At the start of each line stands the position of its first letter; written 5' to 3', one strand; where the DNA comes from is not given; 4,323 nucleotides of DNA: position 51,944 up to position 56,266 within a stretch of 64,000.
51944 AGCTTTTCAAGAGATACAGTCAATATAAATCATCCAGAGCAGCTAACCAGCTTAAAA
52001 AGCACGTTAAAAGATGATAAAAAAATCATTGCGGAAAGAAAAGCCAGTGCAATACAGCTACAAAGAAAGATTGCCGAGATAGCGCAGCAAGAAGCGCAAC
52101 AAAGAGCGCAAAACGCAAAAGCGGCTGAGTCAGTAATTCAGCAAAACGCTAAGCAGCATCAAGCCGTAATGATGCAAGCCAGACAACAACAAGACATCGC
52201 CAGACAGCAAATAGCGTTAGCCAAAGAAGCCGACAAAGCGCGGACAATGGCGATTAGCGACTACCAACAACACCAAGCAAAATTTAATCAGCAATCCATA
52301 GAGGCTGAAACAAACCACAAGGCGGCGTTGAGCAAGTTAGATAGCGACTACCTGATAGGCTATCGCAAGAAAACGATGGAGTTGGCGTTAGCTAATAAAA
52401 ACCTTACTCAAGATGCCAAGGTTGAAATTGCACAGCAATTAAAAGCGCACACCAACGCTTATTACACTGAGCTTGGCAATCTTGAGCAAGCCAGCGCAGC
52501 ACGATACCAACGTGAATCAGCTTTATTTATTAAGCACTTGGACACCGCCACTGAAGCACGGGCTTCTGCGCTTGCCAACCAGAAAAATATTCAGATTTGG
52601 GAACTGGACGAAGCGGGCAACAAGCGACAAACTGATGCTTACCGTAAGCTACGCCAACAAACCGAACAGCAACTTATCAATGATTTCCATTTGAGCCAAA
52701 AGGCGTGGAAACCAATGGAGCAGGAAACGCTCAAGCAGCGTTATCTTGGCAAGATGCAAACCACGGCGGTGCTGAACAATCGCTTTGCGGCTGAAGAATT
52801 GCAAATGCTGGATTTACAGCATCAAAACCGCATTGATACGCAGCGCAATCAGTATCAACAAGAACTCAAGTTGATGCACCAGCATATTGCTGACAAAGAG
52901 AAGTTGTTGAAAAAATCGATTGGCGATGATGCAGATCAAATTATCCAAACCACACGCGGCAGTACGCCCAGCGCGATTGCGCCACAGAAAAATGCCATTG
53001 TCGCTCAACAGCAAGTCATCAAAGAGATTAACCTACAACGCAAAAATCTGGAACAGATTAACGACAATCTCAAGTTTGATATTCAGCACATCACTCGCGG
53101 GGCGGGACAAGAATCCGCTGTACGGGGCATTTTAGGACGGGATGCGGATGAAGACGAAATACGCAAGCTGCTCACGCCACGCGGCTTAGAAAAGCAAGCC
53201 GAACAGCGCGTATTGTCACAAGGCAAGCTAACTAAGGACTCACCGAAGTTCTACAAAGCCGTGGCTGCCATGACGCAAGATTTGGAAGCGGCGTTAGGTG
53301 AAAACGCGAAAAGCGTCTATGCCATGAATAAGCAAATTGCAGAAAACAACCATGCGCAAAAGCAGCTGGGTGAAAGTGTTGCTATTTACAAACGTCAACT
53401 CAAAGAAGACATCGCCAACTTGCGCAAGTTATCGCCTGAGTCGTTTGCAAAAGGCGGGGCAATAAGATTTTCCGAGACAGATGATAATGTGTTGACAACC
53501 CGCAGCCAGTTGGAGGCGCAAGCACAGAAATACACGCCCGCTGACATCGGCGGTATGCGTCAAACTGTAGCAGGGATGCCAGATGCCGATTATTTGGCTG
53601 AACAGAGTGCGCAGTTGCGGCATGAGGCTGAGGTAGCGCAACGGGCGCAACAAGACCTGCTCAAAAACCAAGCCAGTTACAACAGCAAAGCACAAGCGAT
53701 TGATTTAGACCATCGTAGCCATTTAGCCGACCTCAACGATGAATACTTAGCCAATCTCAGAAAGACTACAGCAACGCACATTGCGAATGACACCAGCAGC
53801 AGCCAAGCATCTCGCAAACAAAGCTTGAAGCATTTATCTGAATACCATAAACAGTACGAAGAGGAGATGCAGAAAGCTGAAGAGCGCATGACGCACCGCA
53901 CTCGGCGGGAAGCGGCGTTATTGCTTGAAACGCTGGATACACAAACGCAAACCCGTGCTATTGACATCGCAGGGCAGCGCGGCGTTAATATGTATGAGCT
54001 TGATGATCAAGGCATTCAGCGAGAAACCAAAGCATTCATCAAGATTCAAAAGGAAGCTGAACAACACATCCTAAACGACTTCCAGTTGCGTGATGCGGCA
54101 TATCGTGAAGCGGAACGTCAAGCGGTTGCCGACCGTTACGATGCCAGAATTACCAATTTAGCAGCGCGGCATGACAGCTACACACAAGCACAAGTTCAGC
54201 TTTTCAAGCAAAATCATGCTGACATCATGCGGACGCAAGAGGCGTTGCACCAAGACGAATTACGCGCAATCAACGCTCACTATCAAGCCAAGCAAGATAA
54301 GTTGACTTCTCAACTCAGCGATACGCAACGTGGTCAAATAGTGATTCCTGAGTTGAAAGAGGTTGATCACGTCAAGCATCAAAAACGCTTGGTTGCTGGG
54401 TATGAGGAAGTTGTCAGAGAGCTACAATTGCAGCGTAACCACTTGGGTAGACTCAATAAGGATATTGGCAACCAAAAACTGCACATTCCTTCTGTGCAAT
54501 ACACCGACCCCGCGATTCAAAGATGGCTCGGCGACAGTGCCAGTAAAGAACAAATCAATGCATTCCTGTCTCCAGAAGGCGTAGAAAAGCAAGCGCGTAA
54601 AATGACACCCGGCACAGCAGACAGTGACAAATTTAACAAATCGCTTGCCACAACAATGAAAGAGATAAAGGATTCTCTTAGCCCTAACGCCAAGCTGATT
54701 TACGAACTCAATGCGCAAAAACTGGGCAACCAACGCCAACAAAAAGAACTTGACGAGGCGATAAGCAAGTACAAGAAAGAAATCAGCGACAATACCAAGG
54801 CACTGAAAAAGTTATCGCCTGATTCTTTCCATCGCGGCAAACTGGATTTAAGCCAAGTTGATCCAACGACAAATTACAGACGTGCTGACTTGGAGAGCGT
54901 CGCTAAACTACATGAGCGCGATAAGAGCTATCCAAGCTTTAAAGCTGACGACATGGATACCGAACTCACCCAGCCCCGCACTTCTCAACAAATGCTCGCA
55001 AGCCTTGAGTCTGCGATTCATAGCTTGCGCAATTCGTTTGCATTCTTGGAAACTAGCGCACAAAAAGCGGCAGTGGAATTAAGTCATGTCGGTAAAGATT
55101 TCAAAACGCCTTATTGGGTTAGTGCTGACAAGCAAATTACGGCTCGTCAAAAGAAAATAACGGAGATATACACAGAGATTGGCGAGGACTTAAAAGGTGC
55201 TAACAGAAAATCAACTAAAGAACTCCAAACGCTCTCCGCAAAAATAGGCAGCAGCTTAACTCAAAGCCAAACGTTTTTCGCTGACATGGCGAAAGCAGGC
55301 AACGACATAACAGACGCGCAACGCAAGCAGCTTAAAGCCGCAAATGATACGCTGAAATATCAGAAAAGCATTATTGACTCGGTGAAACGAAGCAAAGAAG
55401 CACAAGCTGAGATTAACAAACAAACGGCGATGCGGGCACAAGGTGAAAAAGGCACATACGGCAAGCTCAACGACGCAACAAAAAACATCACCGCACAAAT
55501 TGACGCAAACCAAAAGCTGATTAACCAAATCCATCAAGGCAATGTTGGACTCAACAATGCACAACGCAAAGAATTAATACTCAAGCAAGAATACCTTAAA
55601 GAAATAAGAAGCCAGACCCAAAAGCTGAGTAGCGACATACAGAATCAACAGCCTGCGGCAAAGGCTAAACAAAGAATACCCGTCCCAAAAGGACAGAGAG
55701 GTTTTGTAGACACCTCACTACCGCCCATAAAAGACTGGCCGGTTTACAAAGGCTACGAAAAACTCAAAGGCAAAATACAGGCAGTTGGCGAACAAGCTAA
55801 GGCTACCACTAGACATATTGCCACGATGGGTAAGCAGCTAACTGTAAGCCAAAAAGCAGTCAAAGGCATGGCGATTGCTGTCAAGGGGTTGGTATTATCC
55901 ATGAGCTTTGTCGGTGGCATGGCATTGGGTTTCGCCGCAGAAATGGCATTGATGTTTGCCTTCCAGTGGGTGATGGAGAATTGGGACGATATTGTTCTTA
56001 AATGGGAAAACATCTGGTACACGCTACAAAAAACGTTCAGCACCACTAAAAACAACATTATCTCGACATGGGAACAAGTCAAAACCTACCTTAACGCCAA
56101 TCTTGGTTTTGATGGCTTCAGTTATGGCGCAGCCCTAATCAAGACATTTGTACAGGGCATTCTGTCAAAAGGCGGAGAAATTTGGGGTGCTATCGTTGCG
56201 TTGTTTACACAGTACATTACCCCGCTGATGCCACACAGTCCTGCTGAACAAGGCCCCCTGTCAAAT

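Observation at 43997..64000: One uninterrupted >20-kb reading frame (>6,668 codons, still open at the window end) missing from the ORF track: a giant tape-measure-like protein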

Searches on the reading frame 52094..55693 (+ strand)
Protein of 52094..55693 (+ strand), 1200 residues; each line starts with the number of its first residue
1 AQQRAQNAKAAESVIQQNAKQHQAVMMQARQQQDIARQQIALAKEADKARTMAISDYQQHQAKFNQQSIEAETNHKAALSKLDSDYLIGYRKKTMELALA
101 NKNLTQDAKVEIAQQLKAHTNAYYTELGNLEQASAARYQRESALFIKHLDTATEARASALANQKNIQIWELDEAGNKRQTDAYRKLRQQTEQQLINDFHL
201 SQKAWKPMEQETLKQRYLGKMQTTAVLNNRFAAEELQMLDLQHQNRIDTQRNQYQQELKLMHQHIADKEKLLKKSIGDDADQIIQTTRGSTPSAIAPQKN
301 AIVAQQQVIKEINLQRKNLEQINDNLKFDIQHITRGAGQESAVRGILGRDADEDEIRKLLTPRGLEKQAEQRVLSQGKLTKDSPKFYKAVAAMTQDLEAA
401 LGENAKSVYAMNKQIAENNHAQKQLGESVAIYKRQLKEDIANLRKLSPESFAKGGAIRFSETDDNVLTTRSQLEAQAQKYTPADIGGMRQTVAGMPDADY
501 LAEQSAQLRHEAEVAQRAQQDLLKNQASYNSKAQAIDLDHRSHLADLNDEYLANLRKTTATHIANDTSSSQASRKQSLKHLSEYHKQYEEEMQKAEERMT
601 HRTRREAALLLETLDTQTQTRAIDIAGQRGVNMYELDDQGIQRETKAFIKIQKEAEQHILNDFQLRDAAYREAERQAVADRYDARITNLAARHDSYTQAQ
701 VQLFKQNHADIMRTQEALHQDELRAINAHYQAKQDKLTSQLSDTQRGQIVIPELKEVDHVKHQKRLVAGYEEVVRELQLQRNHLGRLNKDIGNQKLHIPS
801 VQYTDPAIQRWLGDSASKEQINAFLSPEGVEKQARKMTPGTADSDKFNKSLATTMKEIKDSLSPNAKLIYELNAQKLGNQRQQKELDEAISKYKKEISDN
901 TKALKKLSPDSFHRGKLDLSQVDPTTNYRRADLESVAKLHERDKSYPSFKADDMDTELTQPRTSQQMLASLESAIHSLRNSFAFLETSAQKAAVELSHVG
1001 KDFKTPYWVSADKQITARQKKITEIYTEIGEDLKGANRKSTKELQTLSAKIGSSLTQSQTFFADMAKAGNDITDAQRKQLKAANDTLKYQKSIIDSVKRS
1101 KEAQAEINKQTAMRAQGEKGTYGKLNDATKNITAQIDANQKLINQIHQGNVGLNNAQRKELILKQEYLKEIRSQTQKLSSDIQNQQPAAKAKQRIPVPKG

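Call 55: search_protein_representatives(protein=window:52094-55693:+)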
Query: 1200 residues. Proteins with E-value up to 0.001 (for the whole library): 0; up to 1e-10: 0; up to 1e-30: 0. The best 0 are listed.
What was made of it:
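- Tried and rejected: An exhaustive phmmer of aa 2700-3899 gave none (call 55).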

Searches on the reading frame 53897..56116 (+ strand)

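Call 42: search_protein_families(library=pfam, proteins=[window:53897-56116:+], max_evalue=0.1)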
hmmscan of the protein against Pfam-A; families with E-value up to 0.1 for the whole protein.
window:53897-56116:+ (740 aa): 1 family
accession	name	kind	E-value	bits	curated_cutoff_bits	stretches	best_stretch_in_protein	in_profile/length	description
PF03442.20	CBM_X2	-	0.082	13.4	28.9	0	518-580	5-72/83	Carbohydrate binding domain X2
